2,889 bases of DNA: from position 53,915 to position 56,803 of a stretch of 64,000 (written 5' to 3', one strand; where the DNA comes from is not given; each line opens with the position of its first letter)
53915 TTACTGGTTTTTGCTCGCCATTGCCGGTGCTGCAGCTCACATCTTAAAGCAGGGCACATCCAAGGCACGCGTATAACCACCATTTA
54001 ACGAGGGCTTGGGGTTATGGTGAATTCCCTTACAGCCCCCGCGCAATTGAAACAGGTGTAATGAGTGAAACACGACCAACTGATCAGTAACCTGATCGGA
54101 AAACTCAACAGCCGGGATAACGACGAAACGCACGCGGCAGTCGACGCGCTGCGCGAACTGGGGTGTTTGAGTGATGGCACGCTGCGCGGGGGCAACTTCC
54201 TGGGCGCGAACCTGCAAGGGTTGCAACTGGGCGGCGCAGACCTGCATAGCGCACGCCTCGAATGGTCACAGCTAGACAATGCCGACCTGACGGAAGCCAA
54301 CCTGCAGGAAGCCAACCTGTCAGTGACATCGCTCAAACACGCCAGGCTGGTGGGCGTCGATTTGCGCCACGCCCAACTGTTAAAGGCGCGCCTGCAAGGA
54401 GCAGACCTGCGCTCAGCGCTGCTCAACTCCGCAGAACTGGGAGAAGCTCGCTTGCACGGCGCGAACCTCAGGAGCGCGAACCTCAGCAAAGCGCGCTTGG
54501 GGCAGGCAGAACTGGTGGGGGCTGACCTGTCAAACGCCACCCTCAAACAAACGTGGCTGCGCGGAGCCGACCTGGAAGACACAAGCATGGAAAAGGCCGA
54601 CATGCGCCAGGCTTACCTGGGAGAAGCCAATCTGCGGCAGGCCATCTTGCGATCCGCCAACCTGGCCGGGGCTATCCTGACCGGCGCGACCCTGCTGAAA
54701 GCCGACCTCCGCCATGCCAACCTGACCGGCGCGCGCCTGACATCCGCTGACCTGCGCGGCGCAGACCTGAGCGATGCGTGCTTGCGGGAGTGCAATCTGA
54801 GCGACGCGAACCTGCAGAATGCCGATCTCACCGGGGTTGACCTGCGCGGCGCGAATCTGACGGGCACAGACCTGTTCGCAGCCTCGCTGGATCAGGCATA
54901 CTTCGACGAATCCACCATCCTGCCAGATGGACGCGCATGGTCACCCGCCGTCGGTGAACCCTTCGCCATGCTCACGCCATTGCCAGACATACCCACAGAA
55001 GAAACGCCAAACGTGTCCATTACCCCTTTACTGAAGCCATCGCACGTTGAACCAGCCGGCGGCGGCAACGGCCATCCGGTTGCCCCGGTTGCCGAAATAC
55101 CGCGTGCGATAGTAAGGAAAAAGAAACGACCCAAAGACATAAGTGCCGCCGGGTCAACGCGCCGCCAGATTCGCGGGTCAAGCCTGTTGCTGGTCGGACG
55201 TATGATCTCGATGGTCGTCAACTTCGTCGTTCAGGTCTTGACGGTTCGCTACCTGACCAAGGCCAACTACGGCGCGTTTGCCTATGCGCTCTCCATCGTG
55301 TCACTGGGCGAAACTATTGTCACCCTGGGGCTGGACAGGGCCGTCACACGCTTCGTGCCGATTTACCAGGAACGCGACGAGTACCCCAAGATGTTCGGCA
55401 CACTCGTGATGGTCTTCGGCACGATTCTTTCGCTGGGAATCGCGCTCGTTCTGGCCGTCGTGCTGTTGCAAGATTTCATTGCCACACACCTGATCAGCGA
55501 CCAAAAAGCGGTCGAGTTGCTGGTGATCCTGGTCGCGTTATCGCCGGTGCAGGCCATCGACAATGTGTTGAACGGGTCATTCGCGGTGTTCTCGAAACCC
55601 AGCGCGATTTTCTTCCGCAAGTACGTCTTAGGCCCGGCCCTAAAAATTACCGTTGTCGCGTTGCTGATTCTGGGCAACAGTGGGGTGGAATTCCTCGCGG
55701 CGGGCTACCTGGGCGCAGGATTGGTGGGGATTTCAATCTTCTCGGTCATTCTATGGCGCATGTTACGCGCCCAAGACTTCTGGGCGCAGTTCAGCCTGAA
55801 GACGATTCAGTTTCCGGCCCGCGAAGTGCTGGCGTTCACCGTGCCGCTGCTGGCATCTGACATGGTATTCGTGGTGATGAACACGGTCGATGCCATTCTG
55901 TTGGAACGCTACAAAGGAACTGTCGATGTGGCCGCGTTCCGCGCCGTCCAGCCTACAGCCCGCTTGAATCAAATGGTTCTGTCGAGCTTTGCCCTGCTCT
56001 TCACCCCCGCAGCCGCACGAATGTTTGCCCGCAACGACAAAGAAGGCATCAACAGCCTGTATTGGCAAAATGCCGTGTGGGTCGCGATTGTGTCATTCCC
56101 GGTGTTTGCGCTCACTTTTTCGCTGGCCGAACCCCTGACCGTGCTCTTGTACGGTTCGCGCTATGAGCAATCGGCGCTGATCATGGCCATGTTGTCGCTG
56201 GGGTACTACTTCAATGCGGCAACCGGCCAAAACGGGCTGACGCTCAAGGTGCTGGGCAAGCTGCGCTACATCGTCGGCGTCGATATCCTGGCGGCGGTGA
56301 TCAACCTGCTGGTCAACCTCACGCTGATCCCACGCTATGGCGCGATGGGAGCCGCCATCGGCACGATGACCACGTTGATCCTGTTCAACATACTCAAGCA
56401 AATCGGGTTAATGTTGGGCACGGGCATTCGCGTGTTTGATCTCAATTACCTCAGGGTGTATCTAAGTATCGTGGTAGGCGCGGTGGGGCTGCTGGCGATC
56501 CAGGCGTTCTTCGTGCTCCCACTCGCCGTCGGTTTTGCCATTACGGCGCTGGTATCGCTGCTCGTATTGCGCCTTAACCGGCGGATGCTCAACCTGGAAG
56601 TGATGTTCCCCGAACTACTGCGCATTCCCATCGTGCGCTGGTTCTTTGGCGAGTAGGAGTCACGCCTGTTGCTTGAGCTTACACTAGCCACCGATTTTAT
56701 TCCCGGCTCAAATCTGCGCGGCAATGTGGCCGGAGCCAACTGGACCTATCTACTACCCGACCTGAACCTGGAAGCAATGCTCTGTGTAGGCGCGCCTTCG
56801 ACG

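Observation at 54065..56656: Pentapeptide-repeat beta-helix fused to a Wzx-type flippase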

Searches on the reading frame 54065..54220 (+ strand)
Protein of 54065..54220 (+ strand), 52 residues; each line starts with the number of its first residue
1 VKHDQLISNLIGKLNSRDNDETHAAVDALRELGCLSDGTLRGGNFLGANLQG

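Call 32: search_protein_families(library=pfam, proteins=[window:54065-54220:+], max_evalue=10)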
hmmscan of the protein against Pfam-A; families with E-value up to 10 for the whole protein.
seq(52 aa): 0 families

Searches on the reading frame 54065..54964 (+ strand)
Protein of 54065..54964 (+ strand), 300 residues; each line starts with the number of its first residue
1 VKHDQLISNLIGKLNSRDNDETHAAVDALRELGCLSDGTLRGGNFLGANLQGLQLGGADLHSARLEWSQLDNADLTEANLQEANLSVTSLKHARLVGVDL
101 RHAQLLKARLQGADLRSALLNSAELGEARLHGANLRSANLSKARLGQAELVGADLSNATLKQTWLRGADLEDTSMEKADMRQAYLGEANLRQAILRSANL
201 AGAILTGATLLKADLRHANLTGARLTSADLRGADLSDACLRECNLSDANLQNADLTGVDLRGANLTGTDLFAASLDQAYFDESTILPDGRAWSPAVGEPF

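Call 52: find_homologous_proteins(query=window:54065-54964:+, max_evalue=0.00001)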
Query window:54065-54964:+ (300 aa): 6866 proteins with E <= 0.00001 among 8000 candidates; the best 120 are listed.
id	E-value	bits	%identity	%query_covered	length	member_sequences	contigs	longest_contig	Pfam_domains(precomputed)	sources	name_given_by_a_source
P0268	1.2e-55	207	45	75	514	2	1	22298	PF13576.13,PF13599.14,PF00805.29,PF25296.2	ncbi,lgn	ncbi:MAG: pentapeptide repeat-containing protein [Cyanobacteria bacterium P01_H01_bin.58]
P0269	2.7e-55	206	43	80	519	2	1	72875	PF13576.13,PF13599.14,PF00805.29,PF25296.2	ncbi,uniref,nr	ncbi:pentapeptide repeat-containing protein [Rivularia sp. UHCC 0363]|uniref:pentapeptide repeat-con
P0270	3.5e-55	206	42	80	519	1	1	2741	PF13576.13,PF13599.14,PF00805.29,PF25296.2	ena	-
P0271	6.7e-55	205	43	79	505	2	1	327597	PF13576.13,PF13599.14,PF00805.29,PF25296.2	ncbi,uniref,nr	ncbi:pentapeptide repeat-containing protein [Okeania sp. SIO2B3]|uniref:pentapeptide repeat-containi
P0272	8.7e-55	204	43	80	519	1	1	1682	PF13576.13,PF13599.14,PF00805.29,PF25296.2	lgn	-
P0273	5.9e-54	202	44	79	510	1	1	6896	PF13576.13,PF13599.14,PF00805.29,PF25296.2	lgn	-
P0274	1.5e-51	194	44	80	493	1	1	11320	PF13576.13,PF13599.14,PF00805.29,PF13676.12,PF25296.2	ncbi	-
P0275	3.4e-51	192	42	83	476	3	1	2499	PF13576.13,PF13599.14,PF00805.29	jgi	-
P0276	6.1e-51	192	41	80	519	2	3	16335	PF13576.13,PF13599.14,PF00805.29,PF25296.2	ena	-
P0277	1.6e-50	190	41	85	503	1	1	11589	PF13576.13,PF13599.14,PF00805.29,PF25296.2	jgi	jgi:uncharacterized protein YjbI with pentapeptide repeats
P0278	2.1e-50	190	43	80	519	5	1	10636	PF13576.13,PF13599.14,PF00805.29,PF25296.2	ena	-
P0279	4.6e-50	189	38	71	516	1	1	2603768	PF13576.13,PF13599.14,PF00805.29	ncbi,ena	-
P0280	8.6e-50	188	42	78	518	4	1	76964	PF13576.13,PF13599.14,PF00805.29,PF25296.2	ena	-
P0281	5.2e-49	185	43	80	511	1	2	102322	PF13576.13,PF13599.14,PF00805.29,PF25296.2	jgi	-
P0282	1.1e-48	184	39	89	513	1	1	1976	PF13576.13,PF13599.14,PF00805.29,PF25296.2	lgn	-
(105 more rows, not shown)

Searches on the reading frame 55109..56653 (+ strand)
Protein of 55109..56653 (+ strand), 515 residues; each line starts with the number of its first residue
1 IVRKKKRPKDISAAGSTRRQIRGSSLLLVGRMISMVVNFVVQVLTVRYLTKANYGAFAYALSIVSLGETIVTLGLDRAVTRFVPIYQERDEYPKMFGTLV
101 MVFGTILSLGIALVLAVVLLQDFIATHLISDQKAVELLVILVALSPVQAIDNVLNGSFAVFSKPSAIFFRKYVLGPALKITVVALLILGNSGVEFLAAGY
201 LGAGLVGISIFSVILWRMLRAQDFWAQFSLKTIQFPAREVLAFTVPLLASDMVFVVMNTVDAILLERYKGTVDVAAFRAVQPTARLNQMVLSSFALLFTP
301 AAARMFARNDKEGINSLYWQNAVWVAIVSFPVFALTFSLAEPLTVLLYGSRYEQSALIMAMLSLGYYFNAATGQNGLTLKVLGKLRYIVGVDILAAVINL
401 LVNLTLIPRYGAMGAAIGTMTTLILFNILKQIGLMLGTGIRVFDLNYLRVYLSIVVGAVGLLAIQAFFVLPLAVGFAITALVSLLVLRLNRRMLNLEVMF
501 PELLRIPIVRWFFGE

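Call 18: search_solved_structures(query=window:55109-56653:+, max_evalue=1)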
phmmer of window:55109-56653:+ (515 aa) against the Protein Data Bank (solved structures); distinct sequences matched with E-value up to 1: 0.
